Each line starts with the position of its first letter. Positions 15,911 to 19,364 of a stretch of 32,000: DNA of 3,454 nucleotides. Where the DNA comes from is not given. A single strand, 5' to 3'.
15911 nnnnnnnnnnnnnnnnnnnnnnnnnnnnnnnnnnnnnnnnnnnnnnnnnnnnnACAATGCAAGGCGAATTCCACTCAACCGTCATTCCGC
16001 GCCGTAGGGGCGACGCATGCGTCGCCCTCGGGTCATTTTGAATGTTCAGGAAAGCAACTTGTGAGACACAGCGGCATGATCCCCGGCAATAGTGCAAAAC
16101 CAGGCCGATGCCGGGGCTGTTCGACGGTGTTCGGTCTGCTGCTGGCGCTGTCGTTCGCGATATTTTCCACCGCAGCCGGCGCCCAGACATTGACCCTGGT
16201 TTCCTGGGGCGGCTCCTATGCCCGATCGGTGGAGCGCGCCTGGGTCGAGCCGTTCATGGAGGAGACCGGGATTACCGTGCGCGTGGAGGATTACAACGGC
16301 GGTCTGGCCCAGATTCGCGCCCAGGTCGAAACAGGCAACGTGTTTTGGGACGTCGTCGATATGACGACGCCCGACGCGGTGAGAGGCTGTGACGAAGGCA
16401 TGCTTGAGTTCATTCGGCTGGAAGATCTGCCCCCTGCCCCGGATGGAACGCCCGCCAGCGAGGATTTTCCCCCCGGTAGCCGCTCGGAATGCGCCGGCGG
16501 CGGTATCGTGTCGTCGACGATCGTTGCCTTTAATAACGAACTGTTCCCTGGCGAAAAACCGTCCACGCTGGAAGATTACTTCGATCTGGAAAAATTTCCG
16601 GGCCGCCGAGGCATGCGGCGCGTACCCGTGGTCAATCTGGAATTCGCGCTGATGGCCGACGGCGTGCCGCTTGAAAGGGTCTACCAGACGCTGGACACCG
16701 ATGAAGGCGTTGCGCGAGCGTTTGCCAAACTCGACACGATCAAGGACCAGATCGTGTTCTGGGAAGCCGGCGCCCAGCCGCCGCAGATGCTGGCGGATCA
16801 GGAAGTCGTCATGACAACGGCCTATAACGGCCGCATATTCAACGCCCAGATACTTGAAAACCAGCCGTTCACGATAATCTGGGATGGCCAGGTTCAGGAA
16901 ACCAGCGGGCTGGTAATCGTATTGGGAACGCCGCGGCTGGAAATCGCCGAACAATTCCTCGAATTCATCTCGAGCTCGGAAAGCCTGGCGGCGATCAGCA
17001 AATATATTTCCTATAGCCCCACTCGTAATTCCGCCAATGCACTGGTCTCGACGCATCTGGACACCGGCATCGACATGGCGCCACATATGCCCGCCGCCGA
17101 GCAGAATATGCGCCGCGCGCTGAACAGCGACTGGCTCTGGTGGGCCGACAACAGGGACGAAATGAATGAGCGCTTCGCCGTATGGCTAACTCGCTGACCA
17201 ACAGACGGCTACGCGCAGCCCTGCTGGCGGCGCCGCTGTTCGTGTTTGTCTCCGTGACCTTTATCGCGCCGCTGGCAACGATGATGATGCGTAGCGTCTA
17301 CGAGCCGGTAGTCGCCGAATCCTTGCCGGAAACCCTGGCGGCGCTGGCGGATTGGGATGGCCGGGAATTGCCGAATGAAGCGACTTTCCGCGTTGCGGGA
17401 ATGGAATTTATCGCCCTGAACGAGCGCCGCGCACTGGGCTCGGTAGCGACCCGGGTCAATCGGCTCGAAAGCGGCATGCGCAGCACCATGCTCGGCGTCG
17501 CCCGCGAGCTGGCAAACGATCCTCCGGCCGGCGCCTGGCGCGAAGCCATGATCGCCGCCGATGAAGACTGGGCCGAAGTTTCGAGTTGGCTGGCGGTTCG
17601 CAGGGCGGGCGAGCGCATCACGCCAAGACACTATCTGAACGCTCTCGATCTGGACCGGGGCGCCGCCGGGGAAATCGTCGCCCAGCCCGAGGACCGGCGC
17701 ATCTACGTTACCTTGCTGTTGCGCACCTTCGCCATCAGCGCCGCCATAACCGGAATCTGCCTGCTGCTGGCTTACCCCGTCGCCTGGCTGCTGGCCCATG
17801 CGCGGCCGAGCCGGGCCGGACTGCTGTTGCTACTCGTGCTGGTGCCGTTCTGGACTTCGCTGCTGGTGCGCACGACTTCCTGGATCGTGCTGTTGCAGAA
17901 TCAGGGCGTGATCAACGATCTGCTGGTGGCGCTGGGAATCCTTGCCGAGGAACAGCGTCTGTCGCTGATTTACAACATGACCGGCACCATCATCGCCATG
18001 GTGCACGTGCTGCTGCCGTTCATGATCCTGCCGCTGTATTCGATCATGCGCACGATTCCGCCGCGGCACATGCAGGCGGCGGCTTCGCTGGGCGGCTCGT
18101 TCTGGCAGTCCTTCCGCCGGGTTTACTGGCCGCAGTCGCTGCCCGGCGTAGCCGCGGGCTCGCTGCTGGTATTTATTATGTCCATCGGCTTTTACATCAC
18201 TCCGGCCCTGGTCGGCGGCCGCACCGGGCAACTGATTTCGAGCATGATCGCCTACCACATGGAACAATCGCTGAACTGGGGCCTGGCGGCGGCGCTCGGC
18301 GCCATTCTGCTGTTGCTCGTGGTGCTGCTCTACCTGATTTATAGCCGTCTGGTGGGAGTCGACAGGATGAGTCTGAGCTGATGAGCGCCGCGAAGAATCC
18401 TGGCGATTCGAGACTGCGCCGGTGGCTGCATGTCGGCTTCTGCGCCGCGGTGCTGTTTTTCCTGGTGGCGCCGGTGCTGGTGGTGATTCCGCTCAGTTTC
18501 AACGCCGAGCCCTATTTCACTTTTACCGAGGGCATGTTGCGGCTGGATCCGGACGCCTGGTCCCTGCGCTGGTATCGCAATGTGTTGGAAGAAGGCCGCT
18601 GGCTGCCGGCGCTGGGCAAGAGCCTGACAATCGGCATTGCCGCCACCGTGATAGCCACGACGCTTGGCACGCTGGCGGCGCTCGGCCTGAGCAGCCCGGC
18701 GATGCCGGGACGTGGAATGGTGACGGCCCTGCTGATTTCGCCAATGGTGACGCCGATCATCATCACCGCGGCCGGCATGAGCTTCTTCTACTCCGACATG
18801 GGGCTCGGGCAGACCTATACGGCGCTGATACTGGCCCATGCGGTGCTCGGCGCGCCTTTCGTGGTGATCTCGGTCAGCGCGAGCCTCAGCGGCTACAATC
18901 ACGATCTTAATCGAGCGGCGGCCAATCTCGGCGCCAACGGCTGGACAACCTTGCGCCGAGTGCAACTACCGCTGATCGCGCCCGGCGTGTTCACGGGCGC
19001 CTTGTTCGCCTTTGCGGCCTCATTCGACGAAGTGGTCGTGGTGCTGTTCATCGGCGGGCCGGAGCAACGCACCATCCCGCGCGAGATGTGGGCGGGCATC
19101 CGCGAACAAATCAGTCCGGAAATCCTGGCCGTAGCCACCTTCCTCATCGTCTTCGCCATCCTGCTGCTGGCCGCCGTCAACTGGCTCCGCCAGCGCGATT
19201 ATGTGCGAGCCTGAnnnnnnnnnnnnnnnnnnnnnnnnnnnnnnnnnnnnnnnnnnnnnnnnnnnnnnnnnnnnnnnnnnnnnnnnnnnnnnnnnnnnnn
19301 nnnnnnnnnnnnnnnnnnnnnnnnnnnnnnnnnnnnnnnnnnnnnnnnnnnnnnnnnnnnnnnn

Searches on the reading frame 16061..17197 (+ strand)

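Call 19: search_protein_families(library=pfam, proteins=[window:16061-17197:+], max_evalue=0.00001)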
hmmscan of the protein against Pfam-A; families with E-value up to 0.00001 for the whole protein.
window:16061-17197:+ (378 aa): 2 families
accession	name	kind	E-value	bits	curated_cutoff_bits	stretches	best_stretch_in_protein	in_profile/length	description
PF13416.11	SBP_bac_8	-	2.5e-47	162.5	27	1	60-344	1-278/279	Bacterial extracellular solute-binding protein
PF01547.30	SBP_bac_1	-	2.4e-08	34.8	26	1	59-307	12-304/307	Bacterial extracellular solute-binding protein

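Call 73: search_protein_families(library=ncbifam, proteins=[window:16061-17197:+], max_evalue=1e-10)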
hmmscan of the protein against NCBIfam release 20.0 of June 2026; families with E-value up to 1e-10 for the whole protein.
window:16061-17197:+ (378 aa): 0 families

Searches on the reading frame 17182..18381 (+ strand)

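Call 20: search_protein_families(library=pfam, proteins=[window:17182-18381:+], max_evalue=0.00001)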
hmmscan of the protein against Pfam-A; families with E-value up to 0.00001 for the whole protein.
window:17182-18381:+ (399 aa): 1 family
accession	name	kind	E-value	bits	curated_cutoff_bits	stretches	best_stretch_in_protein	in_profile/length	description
PF00528.27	BPD_transp_1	-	2e-12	47.7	26.4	1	199-390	3-178/184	Binding-protein-dependent transport system inner membrane component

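Call 73: search_protein_families(library=ncbifam, proteins=[window:17182-18381:+], max_evalue=1e-10)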
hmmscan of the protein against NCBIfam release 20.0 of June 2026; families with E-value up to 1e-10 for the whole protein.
window:17182-18381:+ (399 aa): 12 families
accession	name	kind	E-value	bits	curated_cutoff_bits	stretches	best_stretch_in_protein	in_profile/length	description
NF007044.0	PRK09497.1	equivalog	4.7e-45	154.2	348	1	174-389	60-273/285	spermidine/putrescine ABC transporter permease PotB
NF007963.0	PRK10683.1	equivalog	1e-41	143.4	489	1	171-385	91-303/317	putrescine ABC transporter permease PotH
NF011624.0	PRK15050.1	equivalog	6.4e-20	71.4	247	1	176-390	72-285/297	2-aminoethylphosphonate ABC transporter permease subunit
NF043074.1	MMSYN1_0196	equivalog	1.6e-19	70.3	350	1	177-387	65-259/277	spermidine/putrescine ABC transporter permease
TIGR00969.1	3a0106s02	subfamily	9.4e-18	64.6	240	1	177-387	61-266/272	sulfate ABC transporter permease subunit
TIGR02141.1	modB_ABC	equivalog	2.8e-17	63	182.6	1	182-385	3-200/208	molybdate ABC transporter permease subunit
TIGR03262.1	PhnU2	equivalog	5.9e-17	61.5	593.25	1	176-388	53-254/546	putative 2-aminoethylphosphonate ABC transporter permease subunit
TIGR01581.1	Mo_ABC_porter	hypoth_equivalog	6.2e-16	58.6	210.3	1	169-384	14-223/225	ABC transporter permease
TIGR02139.1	permease_CysT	equivalog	1.4e-14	54.3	246.1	1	182-386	55-254/265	sulfate ABC transporter permease subunit CysT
TIGR03226.1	PhnU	equivalog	1.7e-14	54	283.45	1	173-389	87-302/311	2-aminoethylphosphonate ABC transporter permease subunit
TIGR02140.1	permease_CysW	equivalog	4.7e-11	42.7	329.1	1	190-390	60-254/261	sulfate ABC transporter permease subunit CysW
NF008208.0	PRK10971.1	equivalog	4.8e-11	42.7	415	1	165-386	50-262/277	sulfate/thiosulfate ABC transporter permease CysT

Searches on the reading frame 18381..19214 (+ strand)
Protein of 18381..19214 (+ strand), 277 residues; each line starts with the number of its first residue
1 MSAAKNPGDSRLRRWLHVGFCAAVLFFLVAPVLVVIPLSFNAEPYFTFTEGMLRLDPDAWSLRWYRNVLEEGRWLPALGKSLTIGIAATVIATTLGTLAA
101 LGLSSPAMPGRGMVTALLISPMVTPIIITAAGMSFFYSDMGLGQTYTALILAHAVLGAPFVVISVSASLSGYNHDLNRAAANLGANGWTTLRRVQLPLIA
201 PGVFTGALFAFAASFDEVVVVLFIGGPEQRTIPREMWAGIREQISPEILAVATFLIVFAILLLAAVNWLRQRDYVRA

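Call 20: search_protein_families(library=pfam, proteins=[window:18381-19214:+], max_evalue=0.00001)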
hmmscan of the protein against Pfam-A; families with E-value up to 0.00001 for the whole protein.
window:18381-19214:+ (277 aa): 1 family
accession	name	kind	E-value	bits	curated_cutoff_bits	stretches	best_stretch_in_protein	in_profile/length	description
PF00528.27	BPD_transp_1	-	3.9e-17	63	26.4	1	93-271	2-180/184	Binding-protein-dependent transport system inner membrane component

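Call 73: search_protein_families(library=ncbifam, proteins=[window:18381-19214:+], max_evalue=1e-10)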
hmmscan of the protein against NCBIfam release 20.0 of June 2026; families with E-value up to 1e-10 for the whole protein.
window:18381-19214:+ (277 aa): 16 families
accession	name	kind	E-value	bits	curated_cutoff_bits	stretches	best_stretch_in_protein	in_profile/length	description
NF007047.0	PRK09500.1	equivalog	1.7e-48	165.5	326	1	13-271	3-253/257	spermidine/putrescine ABC transporter permease PotC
NF043073.1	MMSYN1_0195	equivalog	7.6e-30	103.8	1250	1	13-267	2-248/1021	spermidine/putrescine ABC transporter permease/substrate-binding protein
NF007889.0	PRK10592.1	equivalog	2.2e-29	102.9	476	1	23-268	18-261/281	putrescine ABC transporter permease PotI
TIGR02141.1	modB_ABC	equivalog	1.5e-22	80.3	182.6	1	81-272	3-208/208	molybdate ABC transporter permease subunit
TIGR03255.1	PhnV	equivalog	1.1e-21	77.7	358.7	1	17-267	15-262/270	2-aminoethylphosphonate ABC transport system, membrane component PhnV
TIGR01581.1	Mo_ABC_porter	hypoth_equivalog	6.1e-19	68.4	210.3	1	76-263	21-223/225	ABC transporter permease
TIGR02139.1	permease_CysT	equivalog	1.1e-18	67.8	246.1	1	63-272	37-261/265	sulfate ABC transporter permease subunit CysT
NF011624.0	PRK15050.1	equivalog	2.3e-18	66.4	247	1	26-271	26-287/297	2-aminoethylphosphonate ABC transporter permease subunit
TIGR03226.1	PhnU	equivalog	9.3e-17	61.4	283.45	1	148-259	181-293/311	2-aminoethylphosphonate ABC transporter permease subunit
NF006939.0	PRK09421.1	equivalog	2.6e-16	59.7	262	1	76-272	10-223/230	molybdate ABC transporter permease subunit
TIGR00969.1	3a0106s02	subfamily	6.3e-15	55.4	240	1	71-272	56-272/272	sulfate ABC transporter permease subunit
NF008208.0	PRK10971.1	equivalog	1.5e-14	54.1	415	1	61-272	43-269/277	sulfate/thiosulfate ABC transporter permease CysT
NF007044.0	PRK09497.1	equivalog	3.1e-13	49.8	348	0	18-232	13-236/285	spermidine/putrescine ABC transporter permease PotB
NF040839.1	tungstate_WtpB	equivalog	2.1e-11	43.9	340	1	69-271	37-249/251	tungstate ABC transporter permease WtpB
TIGR03262.1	PhnU2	equivalog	2.1e-11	43.2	593.25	1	27-273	13-260/546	putative 2-aminoethylphosphonate ABC transporter permease subunit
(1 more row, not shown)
